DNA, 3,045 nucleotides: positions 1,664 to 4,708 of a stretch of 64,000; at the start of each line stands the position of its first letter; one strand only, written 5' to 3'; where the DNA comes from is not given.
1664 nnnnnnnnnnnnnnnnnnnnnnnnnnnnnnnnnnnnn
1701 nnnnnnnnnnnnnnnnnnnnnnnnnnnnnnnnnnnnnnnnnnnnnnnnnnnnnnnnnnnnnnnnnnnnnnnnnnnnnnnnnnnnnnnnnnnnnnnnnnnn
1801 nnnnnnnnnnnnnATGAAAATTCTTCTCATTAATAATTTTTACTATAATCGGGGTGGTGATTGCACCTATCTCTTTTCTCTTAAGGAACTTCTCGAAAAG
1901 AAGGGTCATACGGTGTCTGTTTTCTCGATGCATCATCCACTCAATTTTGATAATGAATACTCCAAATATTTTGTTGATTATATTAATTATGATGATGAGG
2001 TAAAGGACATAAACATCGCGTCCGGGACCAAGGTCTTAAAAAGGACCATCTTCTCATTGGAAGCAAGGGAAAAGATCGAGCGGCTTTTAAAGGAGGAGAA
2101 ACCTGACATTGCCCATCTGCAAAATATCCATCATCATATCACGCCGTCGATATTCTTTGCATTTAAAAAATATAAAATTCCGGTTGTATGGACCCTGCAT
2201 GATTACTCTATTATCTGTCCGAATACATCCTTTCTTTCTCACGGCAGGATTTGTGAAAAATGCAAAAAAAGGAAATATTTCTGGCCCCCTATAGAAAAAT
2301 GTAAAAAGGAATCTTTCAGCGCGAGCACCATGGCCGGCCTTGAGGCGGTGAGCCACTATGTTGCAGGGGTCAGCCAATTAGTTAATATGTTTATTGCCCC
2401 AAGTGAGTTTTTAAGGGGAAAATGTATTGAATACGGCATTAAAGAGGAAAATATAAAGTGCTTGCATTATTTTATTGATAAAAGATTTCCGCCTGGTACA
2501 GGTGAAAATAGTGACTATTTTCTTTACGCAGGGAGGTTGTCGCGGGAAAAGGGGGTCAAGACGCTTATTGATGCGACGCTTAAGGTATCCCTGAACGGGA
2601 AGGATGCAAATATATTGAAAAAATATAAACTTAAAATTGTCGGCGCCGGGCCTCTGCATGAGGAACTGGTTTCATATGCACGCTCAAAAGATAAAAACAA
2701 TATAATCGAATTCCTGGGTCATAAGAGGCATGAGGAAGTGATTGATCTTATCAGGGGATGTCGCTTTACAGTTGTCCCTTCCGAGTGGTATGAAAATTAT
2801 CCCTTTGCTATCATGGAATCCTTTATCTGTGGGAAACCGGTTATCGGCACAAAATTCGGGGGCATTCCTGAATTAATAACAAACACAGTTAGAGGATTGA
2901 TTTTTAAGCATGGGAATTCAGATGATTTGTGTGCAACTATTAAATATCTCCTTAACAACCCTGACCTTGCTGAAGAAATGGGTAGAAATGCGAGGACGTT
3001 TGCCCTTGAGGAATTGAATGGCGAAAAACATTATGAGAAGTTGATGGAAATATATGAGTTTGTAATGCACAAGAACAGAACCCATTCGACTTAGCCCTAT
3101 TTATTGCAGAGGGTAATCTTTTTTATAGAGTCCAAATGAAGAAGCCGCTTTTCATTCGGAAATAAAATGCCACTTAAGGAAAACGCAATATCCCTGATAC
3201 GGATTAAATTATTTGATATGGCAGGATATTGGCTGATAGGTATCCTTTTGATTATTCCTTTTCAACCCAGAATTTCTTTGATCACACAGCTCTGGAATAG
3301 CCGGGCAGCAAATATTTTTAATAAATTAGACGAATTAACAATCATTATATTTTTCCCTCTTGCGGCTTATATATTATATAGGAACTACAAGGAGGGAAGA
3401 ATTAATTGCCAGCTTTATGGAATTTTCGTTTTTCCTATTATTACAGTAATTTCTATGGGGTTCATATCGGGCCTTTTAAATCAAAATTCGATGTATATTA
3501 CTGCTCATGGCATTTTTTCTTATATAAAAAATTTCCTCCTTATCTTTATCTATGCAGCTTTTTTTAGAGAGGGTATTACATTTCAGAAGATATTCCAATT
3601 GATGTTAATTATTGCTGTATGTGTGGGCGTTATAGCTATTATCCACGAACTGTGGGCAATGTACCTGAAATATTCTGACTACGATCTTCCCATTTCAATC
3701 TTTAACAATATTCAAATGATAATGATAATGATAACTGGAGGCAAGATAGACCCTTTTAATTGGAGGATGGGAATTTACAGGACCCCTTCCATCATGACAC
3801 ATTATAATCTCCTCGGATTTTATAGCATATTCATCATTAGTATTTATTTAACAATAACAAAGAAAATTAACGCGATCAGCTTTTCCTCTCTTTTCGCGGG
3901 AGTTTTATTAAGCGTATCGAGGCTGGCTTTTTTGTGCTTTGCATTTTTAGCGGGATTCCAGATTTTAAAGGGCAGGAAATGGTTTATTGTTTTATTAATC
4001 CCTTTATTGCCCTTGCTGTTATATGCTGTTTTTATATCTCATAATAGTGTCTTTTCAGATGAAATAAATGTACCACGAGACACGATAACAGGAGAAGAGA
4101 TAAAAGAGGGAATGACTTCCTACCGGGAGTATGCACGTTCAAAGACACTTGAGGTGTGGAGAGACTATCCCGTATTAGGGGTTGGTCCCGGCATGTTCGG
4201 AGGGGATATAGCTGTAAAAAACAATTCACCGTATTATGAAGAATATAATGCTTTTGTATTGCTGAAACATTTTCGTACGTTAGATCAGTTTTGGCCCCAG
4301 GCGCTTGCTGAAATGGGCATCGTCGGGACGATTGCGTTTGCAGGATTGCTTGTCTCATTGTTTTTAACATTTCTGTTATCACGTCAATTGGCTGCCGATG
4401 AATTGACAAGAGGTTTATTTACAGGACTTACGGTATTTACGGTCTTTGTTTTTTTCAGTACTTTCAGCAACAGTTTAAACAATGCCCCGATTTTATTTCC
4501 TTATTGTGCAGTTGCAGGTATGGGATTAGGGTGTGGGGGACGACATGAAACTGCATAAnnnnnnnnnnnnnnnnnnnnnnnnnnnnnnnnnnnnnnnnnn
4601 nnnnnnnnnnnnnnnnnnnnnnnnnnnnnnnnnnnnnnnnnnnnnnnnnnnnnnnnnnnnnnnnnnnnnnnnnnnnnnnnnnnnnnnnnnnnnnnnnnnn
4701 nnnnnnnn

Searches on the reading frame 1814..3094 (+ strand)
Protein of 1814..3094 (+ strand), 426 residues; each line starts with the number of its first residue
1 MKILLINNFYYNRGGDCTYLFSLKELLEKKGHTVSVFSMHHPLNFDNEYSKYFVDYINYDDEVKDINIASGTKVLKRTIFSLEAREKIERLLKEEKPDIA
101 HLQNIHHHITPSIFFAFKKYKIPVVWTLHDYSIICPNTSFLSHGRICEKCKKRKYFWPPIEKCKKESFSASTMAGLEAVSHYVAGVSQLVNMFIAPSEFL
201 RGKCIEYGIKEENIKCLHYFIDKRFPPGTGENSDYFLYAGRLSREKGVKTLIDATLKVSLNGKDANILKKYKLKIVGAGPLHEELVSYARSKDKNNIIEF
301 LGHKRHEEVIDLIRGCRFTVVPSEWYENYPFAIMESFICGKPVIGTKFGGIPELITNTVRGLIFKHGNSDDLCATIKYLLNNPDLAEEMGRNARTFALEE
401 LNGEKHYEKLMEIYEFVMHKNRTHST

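Call 9: search_protein_families(library=pfam, proteins=[window:1814-3094:+], max_evalue=0.001)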
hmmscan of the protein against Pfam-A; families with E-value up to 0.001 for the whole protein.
window:1814-3094:+ (426 aa): 6 families
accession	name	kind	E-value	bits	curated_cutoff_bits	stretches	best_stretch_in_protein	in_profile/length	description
PF00534.26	Glycos_transf_1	-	2.5e-34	118.7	26.4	1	223-395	5-171/172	Glycosyl transferases group 1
PF13692.12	Glyco_trans_1_4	-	1.1e-24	87.7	27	1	235-382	3-142/142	Glycosyl transferases group 1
PF13439.12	Glyco_transf_4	-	1.1e-15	58.5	28.5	1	18-222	6-167/170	Glycosyltransferase Family 4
PF13524.12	Glyco_trans_1_2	-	7.1e-08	33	25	1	269-411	13-143/144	Glycosyl transferase-like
PF13579.12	Glyco_trans_4_4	-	5.4e-05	24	29.7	1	18-131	5-104/158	Glycosyl transferase 4-like domain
PF13477.12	Glyco_trans_4_2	-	0.00088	19.9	23.4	0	18-131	11-111/139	Glycosyl transferase 4-like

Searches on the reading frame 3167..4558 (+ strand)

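Call 9: search_protein_families(library=pfam, proteins=[window:3167-4558:+], max_evalue=0.001)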
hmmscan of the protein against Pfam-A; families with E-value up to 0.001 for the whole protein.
window:3167-4558:+ (463 aa): 1 family
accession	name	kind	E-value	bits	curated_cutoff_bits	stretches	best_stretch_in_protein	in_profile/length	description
PF04932.20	Wzy_C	-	7.4e-15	55.5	31.7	1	240-392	4-149/149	O-Antigen ligase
